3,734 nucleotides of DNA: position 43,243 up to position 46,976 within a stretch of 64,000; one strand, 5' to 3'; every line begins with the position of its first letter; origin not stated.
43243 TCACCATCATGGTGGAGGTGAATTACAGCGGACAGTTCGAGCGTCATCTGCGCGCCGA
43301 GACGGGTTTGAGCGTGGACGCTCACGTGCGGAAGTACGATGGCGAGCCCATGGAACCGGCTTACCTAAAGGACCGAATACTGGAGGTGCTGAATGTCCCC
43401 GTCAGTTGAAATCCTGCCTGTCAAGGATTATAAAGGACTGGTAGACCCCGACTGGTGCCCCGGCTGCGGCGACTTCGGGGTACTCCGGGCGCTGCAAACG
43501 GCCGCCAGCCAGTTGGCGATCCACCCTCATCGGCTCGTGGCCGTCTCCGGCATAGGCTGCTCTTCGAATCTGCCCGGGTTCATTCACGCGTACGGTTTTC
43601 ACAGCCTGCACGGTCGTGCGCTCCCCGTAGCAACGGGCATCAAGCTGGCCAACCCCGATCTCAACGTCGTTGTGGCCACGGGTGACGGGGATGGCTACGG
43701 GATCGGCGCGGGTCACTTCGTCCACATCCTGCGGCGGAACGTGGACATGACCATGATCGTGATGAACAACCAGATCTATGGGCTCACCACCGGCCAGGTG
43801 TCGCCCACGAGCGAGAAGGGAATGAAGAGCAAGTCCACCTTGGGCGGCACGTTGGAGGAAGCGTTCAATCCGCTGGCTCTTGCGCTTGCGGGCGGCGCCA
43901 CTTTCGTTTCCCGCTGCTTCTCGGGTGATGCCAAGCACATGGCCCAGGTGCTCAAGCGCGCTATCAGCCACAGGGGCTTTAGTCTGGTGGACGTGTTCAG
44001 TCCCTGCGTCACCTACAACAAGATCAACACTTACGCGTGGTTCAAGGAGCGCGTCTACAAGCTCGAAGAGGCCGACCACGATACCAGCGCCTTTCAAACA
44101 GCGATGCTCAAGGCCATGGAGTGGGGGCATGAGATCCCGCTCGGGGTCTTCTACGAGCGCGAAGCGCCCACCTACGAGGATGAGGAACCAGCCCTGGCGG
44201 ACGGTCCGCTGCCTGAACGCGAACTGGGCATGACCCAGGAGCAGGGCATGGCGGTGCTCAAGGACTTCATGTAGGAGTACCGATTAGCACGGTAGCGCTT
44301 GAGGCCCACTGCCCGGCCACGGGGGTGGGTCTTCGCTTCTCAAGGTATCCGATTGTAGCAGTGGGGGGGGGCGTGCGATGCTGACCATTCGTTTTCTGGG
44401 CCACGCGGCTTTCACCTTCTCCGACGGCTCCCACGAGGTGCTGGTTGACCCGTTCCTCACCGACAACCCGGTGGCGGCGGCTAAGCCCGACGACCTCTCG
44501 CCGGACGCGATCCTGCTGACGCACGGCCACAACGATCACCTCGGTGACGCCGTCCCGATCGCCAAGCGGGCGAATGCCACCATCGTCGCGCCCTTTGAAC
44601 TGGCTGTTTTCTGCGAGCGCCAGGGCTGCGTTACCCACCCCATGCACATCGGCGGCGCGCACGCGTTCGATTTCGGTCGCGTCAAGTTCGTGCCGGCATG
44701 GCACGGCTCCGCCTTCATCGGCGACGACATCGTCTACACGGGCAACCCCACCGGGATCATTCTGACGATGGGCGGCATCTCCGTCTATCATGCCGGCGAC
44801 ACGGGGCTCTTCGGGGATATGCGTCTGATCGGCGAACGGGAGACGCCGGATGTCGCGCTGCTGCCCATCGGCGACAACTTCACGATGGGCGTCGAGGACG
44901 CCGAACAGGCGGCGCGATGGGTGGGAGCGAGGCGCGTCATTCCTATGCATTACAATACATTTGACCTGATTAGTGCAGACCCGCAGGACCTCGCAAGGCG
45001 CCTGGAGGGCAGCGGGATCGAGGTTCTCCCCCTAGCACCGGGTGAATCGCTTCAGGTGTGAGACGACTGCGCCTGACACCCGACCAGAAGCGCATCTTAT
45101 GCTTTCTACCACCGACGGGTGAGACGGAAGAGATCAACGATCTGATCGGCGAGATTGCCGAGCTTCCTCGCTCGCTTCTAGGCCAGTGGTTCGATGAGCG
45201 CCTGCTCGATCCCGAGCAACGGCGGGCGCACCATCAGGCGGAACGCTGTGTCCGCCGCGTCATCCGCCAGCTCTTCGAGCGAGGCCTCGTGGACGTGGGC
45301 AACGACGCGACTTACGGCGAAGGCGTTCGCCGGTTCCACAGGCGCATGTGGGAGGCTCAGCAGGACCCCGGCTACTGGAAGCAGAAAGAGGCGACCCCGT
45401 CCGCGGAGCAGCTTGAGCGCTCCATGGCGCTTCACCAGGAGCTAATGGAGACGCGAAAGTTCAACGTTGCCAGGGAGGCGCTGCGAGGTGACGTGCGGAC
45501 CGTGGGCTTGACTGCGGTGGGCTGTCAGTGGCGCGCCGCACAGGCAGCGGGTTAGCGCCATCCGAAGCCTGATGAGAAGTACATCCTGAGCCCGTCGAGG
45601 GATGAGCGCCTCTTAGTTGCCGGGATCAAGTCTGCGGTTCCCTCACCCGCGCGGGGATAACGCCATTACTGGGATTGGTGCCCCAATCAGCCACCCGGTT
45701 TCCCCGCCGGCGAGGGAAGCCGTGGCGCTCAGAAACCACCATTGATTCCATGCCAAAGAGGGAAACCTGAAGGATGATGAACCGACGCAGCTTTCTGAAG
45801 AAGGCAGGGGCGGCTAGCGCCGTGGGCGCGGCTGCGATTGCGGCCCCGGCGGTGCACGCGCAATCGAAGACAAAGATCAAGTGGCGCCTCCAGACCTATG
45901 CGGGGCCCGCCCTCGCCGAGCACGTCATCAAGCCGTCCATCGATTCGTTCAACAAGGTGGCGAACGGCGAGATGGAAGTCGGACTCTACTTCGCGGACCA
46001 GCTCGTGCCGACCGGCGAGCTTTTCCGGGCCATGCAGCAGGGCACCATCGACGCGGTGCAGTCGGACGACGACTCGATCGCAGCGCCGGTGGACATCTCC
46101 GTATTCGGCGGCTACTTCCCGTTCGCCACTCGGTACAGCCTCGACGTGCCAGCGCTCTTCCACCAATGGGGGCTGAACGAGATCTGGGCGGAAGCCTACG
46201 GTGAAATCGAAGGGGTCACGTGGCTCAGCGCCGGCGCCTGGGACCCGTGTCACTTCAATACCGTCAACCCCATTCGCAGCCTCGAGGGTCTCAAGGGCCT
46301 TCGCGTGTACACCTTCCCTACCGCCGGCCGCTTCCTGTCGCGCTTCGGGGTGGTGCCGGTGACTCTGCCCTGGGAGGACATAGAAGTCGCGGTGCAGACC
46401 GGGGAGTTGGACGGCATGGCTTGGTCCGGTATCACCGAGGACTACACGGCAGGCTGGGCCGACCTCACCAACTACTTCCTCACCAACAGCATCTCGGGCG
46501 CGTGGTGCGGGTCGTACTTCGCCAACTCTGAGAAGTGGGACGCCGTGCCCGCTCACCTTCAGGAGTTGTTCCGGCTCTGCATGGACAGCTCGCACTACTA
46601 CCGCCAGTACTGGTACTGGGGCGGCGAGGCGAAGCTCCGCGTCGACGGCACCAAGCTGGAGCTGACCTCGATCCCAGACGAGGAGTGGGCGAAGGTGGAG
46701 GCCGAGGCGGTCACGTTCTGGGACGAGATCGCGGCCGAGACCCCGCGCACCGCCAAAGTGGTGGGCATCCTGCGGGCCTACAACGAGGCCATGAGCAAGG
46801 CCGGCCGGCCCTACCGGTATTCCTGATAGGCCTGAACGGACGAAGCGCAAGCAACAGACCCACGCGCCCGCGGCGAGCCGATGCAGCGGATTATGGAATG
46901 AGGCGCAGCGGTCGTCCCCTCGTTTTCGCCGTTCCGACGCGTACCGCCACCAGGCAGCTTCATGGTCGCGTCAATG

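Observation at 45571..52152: A 6.6-kb segment bracketed by 60-bp direct repeats mixes decayed type I-E CRISPR-Cas relics with osmoprotectant cargo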

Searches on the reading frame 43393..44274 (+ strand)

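Call 7: search_protein_families(library=pfam, proteins=[window:43393-44274:+], max_evalue=0.01)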
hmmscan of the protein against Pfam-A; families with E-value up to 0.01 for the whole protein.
window:43393-44274:+ (293 aa): 2 families
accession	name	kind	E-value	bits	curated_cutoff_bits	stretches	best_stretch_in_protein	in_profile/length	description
PF02775.26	TPP_enzyme_C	-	6.6e-33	114.1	21.9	1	55-201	3-151/151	Thiamine pyrophosphate enzyme, C-terminal TPP binding domain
PF12367.13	PFO_beta_C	-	5.1e-27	94.2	24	1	205-268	1-64/66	Pyruvate ferredoxin oxidoreductase beta subunit C terminal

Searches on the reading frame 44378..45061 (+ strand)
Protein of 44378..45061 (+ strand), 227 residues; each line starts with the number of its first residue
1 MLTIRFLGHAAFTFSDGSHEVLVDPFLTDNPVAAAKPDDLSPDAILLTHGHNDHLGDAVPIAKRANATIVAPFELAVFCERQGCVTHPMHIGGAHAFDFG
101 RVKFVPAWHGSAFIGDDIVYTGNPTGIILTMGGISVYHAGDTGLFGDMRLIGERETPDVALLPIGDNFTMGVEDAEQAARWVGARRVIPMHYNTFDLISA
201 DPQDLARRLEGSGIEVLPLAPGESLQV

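Call 7: search_protein_families(library=pfam, proteins=[window:44378-45061:+], max_evalue=0.01)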
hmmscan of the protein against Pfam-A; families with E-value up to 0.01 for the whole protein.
window:44378-45061:+ (227 aa): 3 families
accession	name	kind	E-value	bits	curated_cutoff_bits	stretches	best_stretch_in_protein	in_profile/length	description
PF12706.13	Lactamase_B_2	-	6.7e-25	88.3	27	1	20-192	2-200/200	Beta-lactamase superfamily domain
PF13483.12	Lactamase_B_3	-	2.7e-23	83.2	24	1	3-191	1-160/160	Beta-lactamase superfamily domain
PF00753.33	Lactamase_B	-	1.8e-10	41.6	22.7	1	16-179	13-178/196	Metallo-beta-lactamase superfamily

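Call 20: find_related_loci(query=window:44378-45061:+, collection=genome_contigs, flank=10000)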
Query window:44378-45061:+ (227 aa) in genome_contigs; peptide patterns used: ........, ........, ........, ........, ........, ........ (x = any residue, [..] = any of these).
600 stretches matched a pattern (row limit reached: there are more); 404 encode a relative of the query (tblastn E <= 1e-3); the best 80 are kept; 80 distinct loci.
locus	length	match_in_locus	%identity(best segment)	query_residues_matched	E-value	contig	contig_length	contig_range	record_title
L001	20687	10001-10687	60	2-227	4e-86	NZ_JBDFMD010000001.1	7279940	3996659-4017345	Paenibacillus sp. 1P07SE 1, whole genome shotgun sequence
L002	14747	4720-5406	56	1-227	7e-84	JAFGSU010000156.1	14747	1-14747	MAG: candidate division KSB1 bacterium isolate Zod_Metabat.930 k87_3880116, whole genome shotgun sequence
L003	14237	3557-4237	52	1-227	8e-83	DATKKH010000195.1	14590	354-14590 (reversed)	MAG TPA_asm: Terriglobales bacterium isolate SMAG_U14652 k141_4320016, whole genome shotgun sequence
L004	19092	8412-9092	57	2-227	1e-81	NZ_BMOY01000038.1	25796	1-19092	Alicyclobacillus cellulosilyticus strain JCM 18487 sequence038, whole genome shotgun sequence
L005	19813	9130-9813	52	1-227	3e-81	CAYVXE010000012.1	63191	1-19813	MAG TPA_asm: uncultured Calditrichaceae bacterium isolate binchicken_co253_176 genome assembly, contig: NODE_136_length_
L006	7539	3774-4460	55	1-227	2e-81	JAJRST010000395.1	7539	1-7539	MAG: bacterium isolate Dive96_bin1.135 k141_1847343, whole genome shotgun sequence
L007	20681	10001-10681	56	2-227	7e-81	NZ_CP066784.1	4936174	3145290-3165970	Alicyclobacillus sp. ALC3 chromosome, complete genome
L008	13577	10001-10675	52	1-227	3e-79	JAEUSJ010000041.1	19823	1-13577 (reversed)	MAG: bacterium isolate new MAG-300 NODE_41_length_19823_cov_6.781525, whole genome shotgun sequence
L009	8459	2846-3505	56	2-227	1e-78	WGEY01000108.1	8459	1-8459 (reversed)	MAG: Deltaproteobacteria bacterium isolate S146_62 k151_82929, whole genome shotgun sequence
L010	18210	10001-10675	51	1-227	2e-78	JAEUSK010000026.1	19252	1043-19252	MAG: bacterium isolate new MAG-301 k141_468320, whole genome shotgun sequence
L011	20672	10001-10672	53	2-224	2e-78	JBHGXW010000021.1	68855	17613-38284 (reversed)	MAG: Paenibacillaceae bacterium isolate N2OR2_T1.20 N2OR2_T1_k141_13760, whole genome shotgun sequence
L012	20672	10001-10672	53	1-226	1e-77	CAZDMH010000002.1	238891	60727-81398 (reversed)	MAG TPA_asm: uncultured Spirochaetales bacterium isolate binchicken_co151_533 genome assembly, contig: NODE_14_length_23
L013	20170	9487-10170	54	1-227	1e-77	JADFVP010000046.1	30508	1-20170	MAG: Proteobacteria bacterium isolate C1.bin.21 k83_577067, whole genome shotgun sequence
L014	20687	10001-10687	53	2-227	1e-77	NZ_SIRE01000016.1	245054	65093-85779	Paenibacillus thalictri strain N2SHLJ1 Scaffold15_1, whole genome shotgun sequence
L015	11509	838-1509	53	1-226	1e-77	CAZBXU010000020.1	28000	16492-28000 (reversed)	MAG TPA_asm: uncultured Spirochaetaceae bacterium isolate SRP214966_co5_300 genome assembly, contig: NODE_1108_length_28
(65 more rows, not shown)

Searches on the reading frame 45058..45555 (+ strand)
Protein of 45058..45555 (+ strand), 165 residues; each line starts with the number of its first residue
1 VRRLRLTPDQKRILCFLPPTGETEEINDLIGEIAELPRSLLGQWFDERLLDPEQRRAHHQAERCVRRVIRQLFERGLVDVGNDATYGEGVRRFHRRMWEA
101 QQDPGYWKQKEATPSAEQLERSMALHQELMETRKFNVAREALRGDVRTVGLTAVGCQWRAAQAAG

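Call 7: search_protein_families(library=pfam, proteins=[window:45058-45555:+], max_evalue=0.01)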
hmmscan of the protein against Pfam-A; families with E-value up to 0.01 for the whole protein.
window:45058-45555:+ (165 aa): 0 families

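Call 11: search_protein_families(library=ncbifam, proteins=[window:45058-45555:+], max_evalue=0.01)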
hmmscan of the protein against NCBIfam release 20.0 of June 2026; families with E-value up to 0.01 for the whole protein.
window:45058-45555:+ (165 aa): 0 families

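Call 33: find_homologous_proteins(query=window:45058-45552:+, max_evalue=0.001)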
Query window:45058-45552:+ (165 aa): 1 proteins with E <= 0.001 among 242 candidates.
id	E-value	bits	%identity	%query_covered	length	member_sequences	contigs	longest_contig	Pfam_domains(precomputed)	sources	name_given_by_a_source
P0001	2.3e-90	319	99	88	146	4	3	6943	-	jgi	jgi:hypothetical protein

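Call 34: find_encoding_contigs(protein=P0001, flank=10000, max_places=10)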
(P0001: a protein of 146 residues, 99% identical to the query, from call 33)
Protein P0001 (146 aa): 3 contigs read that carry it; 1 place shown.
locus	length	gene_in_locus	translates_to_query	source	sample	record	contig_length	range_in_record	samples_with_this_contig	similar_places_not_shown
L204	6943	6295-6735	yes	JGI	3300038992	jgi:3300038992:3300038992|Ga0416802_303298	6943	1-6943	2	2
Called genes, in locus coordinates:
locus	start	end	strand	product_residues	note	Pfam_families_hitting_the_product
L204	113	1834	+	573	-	PF01558:POR, PF01855:POR_N, PF17147:PFOR_II (weak)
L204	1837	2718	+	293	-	PF02775:TPP_enzyme_C, PF12367:PFO_beta_C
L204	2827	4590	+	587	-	PF01558:POR, PF01855:POR_N, PF02780:Transketolase_C (faint)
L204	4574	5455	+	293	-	PF02775:TPP_enzyme_C, PF12367:PFO_beta_C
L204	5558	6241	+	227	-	PF00753:Lactamase_B, PF13483:Lactamase_B_3, PF12706:Lactamase_B_2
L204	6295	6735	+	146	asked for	-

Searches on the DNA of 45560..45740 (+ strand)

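Call 56: search_dna_similar(query=window:45665-45696:+, collection=phages, mode=distant, max_evalue=10, max_rows=10)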
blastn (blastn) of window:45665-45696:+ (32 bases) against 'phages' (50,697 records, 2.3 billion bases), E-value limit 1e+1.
Records with a match: 1; places in all: 1; records where one place covers at least 80% of the query: 1.
Best place of each record, by identity: 80-90% 1.
By first word of the organism name: Salmonella 1.
By host as written in the record: - 1.
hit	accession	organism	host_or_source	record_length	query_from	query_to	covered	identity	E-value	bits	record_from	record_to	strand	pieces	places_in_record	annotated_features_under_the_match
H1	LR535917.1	Salmonella phage SPFM20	-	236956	2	31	94%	86.7%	9e-1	34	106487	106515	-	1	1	hypothetical protein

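Call 58: search_dna_similar(query=window:45560-45740:+, collection=plasmids, mode=distant, max_evalue=0.01, max_rows=15)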
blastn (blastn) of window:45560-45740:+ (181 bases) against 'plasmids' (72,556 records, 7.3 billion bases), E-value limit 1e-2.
No match.

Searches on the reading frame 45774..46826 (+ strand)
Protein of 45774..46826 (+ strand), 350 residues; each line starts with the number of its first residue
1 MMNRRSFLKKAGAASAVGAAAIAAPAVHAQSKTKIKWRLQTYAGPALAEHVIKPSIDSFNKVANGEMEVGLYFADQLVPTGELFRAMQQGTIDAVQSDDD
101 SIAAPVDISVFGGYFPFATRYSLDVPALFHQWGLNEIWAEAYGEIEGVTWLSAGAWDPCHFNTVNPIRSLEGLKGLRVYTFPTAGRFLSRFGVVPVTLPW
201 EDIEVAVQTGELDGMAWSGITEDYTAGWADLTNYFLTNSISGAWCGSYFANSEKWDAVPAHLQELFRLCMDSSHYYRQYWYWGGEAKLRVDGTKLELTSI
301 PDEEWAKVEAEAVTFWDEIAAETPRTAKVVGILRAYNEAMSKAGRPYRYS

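Call 7: search_protein_families(library=pfam, proteins=[window:45774-46826:+], max_evalue=0.01)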
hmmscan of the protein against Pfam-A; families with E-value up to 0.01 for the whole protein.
window:45774-46826:+ (350 aa): 1 family
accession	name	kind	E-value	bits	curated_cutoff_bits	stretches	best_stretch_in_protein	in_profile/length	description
PF03480.18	DctP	-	1.2e-15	58.1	23.4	1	59-321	22-284/286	Bacterial extracellular solute-binding protein, family 7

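Call 11: search_protein_families(library=ncbifam, proteins=[window:45774-46826:+], max_evalue=0.01)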
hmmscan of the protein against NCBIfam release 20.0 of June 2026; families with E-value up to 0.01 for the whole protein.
window:45774-46826:+ (350 aa): 4 families
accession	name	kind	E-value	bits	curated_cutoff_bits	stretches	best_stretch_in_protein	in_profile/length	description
NF037995.1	TRAP_S1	subfamily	2.1e-10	40.4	50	1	145-271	108-232/271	TRAP transporter substrate-binding protein DctP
TIGR00787.1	dctP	subfamily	2.1e-05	24.1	175.05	1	58-276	21-237/257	DctP family TRAP transporter solute-binding subunit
TIGR02811.1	formate_TAT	hypoth_equivalog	0.00013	22.2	48.45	1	2-32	9-39/66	formate dehydrogenase region TAT target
TIGR01409.1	TAT_signal_seq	domain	0.00058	20.1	16.7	1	3-26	2-26/29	twin-arginine translocation signal domain-containing protein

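Call 18: find_encoding_contigs(protein=window:45774-46826:+, flank=10000, max_places=10)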
Protein window:45774-46826:+ (350 aa): no gene with exactly this product is on record in the collection.
